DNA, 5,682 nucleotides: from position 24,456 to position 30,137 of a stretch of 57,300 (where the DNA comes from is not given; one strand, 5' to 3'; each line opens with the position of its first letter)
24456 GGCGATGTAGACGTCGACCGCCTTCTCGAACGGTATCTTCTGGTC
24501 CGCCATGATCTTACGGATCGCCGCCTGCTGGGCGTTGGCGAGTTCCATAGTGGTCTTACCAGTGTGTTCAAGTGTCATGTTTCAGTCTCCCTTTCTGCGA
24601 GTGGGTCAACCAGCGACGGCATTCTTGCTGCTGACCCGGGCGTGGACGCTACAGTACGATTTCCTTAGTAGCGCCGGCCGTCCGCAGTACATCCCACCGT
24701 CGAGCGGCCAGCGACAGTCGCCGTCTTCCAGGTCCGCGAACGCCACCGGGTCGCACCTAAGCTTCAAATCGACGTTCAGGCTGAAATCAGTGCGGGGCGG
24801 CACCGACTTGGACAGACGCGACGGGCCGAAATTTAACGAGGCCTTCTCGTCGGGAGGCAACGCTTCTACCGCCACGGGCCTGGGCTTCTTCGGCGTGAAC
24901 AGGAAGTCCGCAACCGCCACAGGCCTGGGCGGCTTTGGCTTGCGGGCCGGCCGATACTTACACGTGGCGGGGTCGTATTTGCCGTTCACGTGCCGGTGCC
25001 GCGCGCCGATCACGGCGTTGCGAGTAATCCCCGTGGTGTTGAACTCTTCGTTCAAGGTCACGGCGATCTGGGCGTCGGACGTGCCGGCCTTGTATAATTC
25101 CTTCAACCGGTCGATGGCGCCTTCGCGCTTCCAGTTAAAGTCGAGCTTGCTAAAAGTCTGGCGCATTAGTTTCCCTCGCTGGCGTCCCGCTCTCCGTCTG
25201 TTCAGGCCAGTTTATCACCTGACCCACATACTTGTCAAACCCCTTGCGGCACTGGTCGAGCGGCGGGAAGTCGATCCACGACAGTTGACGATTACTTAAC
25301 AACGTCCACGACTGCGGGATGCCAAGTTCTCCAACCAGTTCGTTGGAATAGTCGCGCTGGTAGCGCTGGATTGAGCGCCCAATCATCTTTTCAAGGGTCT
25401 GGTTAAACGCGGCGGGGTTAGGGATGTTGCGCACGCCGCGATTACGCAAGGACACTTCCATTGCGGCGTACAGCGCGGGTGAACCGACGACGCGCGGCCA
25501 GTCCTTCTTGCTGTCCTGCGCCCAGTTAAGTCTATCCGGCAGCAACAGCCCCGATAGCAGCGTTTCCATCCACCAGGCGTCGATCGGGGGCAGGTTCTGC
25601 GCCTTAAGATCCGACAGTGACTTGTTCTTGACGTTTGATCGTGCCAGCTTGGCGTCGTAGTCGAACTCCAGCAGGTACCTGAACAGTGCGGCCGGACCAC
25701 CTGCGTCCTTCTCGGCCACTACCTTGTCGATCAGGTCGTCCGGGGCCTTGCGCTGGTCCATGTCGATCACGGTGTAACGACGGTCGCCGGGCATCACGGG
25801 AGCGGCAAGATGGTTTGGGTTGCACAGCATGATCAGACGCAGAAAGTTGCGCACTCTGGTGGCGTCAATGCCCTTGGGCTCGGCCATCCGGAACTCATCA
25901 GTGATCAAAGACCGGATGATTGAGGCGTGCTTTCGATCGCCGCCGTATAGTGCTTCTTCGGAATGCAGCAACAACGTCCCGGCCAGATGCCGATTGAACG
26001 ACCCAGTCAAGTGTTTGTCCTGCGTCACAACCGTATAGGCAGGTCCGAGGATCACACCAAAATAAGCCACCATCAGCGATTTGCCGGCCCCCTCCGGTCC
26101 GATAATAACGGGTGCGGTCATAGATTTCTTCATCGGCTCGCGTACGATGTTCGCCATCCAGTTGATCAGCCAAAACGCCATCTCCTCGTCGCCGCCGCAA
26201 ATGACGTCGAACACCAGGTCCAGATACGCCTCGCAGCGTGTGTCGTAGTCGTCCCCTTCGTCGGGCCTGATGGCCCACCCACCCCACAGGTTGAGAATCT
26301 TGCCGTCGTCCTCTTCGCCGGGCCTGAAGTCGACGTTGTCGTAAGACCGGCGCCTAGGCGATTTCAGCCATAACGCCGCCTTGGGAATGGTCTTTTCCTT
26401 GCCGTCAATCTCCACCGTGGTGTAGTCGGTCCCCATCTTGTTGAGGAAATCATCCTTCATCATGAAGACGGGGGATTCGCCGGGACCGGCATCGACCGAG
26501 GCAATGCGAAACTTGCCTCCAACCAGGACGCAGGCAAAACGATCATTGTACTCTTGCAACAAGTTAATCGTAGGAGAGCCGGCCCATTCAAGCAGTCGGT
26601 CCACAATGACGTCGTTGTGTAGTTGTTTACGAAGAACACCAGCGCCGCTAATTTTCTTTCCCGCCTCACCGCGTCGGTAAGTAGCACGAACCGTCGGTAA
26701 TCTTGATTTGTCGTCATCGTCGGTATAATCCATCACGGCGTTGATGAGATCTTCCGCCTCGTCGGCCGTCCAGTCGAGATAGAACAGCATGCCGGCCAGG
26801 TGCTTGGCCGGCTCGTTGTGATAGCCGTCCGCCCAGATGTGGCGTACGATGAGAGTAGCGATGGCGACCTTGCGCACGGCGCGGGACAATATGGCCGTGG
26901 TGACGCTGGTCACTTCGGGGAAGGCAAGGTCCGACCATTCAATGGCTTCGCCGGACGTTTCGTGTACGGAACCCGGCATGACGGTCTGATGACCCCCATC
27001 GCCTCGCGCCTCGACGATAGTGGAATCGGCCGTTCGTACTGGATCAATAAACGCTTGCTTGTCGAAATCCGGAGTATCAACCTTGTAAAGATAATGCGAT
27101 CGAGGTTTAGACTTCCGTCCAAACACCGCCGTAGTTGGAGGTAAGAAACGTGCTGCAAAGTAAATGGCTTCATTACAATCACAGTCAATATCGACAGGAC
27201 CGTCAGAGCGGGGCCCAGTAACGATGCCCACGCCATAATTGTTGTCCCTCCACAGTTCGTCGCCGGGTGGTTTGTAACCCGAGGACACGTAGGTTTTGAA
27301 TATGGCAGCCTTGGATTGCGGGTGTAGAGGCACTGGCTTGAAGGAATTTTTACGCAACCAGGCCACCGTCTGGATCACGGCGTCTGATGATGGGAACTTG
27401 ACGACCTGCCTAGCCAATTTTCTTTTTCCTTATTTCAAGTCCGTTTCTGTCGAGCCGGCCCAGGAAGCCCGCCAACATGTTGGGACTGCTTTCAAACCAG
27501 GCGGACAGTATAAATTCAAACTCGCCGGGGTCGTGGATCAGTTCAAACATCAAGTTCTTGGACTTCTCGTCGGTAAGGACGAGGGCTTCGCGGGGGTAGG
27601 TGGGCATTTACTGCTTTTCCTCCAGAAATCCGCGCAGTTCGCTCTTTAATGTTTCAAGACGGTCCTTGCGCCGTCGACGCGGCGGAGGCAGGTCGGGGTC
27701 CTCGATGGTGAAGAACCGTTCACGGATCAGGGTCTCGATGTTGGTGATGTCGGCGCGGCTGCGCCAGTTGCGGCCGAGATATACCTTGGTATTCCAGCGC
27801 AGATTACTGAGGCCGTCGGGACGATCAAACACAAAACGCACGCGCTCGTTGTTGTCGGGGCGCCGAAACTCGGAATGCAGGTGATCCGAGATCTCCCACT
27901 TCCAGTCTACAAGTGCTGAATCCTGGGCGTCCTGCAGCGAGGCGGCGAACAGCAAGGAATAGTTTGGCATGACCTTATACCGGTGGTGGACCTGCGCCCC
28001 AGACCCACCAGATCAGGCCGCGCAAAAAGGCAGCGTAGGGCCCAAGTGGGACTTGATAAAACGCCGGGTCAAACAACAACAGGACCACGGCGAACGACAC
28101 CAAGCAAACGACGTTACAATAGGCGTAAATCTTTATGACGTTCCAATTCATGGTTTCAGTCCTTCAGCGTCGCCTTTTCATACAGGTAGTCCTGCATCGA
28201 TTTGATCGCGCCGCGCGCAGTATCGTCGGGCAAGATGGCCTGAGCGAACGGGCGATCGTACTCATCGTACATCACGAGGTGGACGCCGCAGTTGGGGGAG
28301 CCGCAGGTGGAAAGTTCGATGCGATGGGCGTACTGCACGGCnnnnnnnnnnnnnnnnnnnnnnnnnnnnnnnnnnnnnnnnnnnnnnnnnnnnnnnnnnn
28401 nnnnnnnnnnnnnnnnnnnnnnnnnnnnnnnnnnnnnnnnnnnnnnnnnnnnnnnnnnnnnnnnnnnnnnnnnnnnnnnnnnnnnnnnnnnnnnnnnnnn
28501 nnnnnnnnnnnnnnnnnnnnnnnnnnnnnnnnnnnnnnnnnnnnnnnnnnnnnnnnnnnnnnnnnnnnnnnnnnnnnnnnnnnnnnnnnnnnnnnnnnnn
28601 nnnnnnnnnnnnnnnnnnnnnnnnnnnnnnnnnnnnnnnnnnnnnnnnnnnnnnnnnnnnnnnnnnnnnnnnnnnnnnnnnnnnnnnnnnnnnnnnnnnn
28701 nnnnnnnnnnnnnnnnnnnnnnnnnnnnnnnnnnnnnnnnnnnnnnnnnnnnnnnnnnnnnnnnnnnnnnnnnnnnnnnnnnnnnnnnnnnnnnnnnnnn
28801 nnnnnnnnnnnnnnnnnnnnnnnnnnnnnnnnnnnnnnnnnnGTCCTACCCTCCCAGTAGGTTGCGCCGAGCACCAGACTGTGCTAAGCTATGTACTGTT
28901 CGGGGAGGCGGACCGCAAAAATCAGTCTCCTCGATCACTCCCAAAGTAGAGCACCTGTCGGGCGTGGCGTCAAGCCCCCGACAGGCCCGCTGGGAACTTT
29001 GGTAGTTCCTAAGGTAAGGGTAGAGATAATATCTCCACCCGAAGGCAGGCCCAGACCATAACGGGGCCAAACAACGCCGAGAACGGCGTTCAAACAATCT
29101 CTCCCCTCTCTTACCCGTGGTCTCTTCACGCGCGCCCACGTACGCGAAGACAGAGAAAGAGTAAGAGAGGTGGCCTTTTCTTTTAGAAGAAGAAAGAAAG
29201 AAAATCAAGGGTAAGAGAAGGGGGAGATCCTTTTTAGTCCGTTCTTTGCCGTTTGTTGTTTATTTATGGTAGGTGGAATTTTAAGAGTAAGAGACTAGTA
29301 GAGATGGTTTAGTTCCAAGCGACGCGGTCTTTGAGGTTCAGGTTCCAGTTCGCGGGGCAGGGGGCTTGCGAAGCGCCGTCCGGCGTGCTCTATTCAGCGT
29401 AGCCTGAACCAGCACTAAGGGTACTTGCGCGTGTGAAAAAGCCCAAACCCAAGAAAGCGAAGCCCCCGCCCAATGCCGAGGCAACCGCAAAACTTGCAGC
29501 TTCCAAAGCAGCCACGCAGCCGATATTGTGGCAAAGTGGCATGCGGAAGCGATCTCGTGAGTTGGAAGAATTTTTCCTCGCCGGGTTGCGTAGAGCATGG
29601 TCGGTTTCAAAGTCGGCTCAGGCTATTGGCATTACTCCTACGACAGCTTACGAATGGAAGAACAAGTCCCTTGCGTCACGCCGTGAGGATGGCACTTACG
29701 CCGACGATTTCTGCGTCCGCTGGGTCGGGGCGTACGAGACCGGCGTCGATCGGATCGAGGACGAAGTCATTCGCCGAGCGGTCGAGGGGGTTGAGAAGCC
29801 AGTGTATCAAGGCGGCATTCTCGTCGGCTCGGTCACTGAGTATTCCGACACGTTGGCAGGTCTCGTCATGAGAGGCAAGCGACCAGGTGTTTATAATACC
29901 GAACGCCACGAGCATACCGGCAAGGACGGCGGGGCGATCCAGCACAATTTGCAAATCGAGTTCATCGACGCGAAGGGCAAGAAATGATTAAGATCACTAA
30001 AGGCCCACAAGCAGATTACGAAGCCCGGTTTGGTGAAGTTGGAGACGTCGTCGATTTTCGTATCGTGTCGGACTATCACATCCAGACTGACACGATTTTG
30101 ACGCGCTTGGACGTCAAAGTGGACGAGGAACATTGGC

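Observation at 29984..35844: Eight-gene cassette splitting terS from terL, rich in exported proteins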

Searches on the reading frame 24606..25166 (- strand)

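Call 101: search_protein_families(library=pfam, proteins=[window:24606-25166:-], max_evalue=0.01)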
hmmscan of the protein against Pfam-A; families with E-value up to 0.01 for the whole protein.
window:24606-25166:- (186 aa): 1 family
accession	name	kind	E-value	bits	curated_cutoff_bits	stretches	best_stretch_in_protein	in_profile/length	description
PF07750.17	GcrA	-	5.4e-16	59.8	26.9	1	11-181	2-146/155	GcrA cell cycle regulator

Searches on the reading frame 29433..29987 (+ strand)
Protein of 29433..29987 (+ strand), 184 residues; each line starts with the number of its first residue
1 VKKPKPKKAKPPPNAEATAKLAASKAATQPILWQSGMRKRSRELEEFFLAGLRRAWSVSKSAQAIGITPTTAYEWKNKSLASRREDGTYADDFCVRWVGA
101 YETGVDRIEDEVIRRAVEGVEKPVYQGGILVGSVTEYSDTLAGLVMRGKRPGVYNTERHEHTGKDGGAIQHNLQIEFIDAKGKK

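Call 3: search_protein_families(library=pfam, proteins=[window:29433-29987:+], max_evalue=0.1)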
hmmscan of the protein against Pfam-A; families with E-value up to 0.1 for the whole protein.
window:29433-29987:+ (184 aa): 2 families
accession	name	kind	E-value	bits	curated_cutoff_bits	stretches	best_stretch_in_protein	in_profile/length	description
PF13384.12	HTH_23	-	0.014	15.7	24.6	1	54-81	16-43/50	Homeodomain-like domain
PF13551.12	HTH_29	-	0.047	14.2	28.1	0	50-78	6-35/64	Winged helix-turn helix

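Call 4: search_protein_families(library=phrogs, proteins=[window:29433-29987:+], max_evalue=0.1)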
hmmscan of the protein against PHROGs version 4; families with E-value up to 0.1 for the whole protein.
window:29433-29987:+ (184 aa): 3 families
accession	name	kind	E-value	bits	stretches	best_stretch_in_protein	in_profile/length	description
phrog_4044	-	head and packaging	3.5e-22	79.8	1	35-170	19-145/180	terminase small subunit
phrog_21036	-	unknown function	0.0032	18.5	1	48-117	3-74/109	-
phrog_4102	-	head and packaging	0.01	17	1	39-84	14-59/166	terminase small subunit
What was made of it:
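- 29433..29987 (+): Small terminase subunit (terS), at the 5' border of the module. Matches phrog_4044 at 3.5e-22 over residues 35-170 (call 4), with weak HTH_23 (call 3).
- On Small terminase (29433-29987): phrog_4044 at 3.5e-22 (call 4).
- Checked: terS 29433-29987 matches phrog_4044 'terminase small subunit' at 3.5e-22 (call 4).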

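Call 14: search_protein_families(library=ncbifam, proteins=[window:29433-29987:+], max_evalue=1)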
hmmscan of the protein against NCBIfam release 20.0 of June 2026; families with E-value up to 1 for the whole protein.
window:29433-29987:+ (184 aa): 1 family
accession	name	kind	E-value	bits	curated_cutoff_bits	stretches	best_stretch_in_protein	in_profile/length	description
NF033577.2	transpos_IS481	equivalog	0.074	12.6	224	1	53-81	11-39/284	IS481 family transposase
